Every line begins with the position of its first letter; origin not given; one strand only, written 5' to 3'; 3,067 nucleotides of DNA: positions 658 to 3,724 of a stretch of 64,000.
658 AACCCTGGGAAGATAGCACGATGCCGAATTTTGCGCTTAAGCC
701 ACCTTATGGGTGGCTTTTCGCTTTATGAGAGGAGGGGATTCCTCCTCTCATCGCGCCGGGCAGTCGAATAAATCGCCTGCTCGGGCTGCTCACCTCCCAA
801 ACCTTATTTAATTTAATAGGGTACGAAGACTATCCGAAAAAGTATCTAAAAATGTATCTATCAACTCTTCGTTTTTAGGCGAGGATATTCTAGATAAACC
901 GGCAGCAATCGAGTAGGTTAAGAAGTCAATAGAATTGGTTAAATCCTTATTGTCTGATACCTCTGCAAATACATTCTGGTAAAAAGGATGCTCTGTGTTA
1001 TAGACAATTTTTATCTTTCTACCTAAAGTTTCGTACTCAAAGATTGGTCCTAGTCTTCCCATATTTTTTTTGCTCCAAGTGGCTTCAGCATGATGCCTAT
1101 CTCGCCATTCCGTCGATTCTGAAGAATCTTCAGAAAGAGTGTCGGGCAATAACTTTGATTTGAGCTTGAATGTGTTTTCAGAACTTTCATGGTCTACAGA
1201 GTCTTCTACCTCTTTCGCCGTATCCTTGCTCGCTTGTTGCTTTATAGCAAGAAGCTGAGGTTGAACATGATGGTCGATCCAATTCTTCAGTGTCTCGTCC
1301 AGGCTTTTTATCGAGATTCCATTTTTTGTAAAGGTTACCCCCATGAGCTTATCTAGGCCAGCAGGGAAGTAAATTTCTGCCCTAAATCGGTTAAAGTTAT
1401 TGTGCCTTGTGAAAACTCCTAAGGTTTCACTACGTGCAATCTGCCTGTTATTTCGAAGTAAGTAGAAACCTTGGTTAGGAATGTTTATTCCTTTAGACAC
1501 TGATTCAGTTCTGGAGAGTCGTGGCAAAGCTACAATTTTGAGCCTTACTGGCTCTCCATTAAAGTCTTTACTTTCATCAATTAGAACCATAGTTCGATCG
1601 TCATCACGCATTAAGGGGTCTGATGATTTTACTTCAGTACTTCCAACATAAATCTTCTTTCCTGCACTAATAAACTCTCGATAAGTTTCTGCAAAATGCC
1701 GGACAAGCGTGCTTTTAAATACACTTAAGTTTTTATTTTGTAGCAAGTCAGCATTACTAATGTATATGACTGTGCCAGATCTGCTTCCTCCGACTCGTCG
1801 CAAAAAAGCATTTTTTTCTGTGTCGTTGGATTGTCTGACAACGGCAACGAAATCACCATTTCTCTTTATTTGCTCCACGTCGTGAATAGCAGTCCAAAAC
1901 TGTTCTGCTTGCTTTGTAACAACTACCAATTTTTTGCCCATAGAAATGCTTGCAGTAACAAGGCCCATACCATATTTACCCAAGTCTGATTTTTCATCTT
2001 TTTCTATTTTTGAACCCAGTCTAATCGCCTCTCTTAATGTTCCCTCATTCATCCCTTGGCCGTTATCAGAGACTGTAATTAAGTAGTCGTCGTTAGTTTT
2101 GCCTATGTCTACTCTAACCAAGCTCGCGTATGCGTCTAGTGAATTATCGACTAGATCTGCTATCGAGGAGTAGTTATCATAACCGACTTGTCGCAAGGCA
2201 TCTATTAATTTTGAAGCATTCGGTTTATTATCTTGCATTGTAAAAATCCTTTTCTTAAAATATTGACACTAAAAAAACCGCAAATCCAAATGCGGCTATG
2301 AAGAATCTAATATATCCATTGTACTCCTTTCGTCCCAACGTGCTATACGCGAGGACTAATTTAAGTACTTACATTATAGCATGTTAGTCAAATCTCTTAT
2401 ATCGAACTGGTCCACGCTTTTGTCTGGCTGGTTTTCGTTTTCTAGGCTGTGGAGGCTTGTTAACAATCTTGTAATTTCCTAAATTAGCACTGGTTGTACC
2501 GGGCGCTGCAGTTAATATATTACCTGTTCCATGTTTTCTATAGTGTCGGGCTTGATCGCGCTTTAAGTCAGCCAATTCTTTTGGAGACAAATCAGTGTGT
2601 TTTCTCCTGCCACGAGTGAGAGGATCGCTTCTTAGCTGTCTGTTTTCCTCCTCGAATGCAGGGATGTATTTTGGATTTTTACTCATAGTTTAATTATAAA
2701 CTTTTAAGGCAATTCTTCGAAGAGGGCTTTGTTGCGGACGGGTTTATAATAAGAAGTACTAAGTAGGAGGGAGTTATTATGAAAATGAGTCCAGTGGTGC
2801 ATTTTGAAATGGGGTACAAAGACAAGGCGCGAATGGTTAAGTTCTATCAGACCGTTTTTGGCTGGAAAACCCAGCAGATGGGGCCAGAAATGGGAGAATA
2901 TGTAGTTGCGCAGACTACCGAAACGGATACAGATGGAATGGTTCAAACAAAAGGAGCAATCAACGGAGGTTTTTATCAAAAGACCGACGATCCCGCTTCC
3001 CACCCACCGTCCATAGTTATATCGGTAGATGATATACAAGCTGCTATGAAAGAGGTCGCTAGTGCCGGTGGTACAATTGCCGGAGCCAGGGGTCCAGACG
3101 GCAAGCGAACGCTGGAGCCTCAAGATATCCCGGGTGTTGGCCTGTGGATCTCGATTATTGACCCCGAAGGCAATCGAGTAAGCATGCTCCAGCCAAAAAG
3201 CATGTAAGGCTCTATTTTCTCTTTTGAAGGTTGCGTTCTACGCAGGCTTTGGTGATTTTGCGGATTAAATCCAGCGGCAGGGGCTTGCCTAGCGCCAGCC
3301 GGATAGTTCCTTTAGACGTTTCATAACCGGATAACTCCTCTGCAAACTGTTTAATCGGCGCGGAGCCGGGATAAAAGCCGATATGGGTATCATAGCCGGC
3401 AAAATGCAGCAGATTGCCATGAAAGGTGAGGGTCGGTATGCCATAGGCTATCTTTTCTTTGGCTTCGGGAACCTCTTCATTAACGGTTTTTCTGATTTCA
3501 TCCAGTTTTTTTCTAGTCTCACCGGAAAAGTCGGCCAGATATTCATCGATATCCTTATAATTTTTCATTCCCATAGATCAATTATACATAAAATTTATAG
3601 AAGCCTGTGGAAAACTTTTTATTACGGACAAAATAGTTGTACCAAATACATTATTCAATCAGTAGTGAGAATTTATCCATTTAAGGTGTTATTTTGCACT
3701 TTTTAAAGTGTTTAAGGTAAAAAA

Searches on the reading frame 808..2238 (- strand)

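Call 79: search_protein_families(library=pfam, proteins=[window:808-2238:-], max_evalue=0.001)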
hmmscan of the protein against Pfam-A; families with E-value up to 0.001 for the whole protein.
window:808-2238:- (476 aa): 2 families
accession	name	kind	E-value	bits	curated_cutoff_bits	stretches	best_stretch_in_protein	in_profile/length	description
PF13589.12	HATPase_c_3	-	1.5e-23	83.8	25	1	24-133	5-117/137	Histidine kinase-, DNA gyrase B-, and HSP90-like ATPase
PF02518.31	HATPase_c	-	4.2e-07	30.8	26.4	1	26-101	10-88/111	Histidine kinase-, DNA gyrase B-, and HSP90-like ATPase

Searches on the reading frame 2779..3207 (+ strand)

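Call 79: search_protein_families(library=pfam, proteins=[window:2779-3207:+], max_evalue=0.001)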
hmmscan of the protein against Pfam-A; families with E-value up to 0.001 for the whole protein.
window:2779-3207:+ (142 aa): 3 families
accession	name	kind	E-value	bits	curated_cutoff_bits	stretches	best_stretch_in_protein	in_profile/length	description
PF00903.31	Glyoxalase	-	1.4e-09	38.8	20.6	1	7-134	3-119/121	Glyoxalase/Bleomycin resistance protein/Dioxygenase superfamily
PF22677.2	Ble-like_N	-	5.1e-07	29.8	24.5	1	6-46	2-40/41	Bleomycin resistance protein-like N-terminal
PF18029.7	Glyoxalase_6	-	3.9e-06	27.9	23.6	1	14-134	7-103/106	Glyoxalase-like domain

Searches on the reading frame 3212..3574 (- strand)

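Call 79: search_protein_families(library=pfam, proteins=[window:3212-3574:-], max_evalue=0.001)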
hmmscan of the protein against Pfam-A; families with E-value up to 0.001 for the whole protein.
window:3212-3574:- (120 aa): 1 family
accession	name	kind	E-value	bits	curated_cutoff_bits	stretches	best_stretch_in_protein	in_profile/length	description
PF08818.16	DUF1801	-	3e-13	50.4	27.2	1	21-110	2-83/85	Domain of unknown function (DU1801)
